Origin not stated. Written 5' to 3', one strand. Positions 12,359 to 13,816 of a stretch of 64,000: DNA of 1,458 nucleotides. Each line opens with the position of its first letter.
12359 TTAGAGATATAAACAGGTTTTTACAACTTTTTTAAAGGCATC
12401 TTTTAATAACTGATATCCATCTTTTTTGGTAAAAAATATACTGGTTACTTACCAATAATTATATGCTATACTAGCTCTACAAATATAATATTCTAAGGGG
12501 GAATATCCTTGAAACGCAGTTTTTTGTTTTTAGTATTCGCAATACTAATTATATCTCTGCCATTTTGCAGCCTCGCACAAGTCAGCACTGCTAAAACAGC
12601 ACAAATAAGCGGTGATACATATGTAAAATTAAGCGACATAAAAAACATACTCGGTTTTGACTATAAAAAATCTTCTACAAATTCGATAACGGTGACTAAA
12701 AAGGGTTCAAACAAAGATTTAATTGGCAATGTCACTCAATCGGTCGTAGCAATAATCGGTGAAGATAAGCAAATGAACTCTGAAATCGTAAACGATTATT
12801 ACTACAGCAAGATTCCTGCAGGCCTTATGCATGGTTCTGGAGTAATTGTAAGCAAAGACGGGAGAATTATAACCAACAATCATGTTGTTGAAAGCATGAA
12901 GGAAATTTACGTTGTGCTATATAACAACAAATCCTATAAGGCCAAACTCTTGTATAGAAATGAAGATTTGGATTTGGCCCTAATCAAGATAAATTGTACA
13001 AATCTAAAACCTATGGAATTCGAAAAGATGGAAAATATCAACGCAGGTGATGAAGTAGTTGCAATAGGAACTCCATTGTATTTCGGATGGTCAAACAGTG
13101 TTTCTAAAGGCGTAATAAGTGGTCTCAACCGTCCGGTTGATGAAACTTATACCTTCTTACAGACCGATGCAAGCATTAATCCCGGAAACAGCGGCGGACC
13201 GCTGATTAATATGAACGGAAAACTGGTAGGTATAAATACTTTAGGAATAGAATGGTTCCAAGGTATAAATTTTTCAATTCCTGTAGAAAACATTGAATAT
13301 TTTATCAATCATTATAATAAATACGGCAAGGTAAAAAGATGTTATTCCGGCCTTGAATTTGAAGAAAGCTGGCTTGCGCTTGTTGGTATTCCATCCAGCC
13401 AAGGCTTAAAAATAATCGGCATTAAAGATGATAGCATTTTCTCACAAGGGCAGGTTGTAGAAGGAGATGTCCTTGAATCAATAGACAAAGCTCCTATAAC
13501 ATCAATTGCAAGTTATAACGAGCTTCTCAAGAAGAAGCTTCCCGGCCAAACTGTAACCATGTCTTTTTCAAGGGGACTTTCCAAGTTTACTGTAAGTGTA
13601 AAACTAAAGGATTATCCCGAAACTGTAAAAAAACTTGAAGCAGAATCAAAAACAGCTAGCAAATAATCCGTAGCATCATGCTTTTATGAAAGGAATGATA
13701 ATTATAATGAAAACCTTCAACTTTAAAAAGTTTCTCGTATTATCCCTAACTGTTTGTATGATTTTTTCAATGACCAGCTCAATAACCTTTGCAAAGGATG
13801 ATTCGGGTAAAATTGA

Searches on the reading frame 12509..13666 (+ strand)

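Call 35: search_protein_families(library=pfam, proteins=[window:12509-13666:+], max_evalue=0.00001)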
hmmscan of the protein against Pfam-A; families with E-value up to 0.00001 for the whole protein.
window:12509-13666:+ (385 aa): 3 families
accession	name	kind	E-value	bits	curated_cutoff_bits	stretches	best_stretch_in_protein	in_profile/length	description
PF13365.12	Trypsin_2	-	1.5e-32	113.8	27.6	1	109-242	1-144/144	Trypsin-like peptidase domain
PF00089.32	Trypsin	-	4.5e-16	59.8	20.6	1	110-265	28-219/220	Trypsin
PF13180.12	PDZ_2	-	4.9e-07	30.4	27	1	297-366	11-80/80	PDZ domain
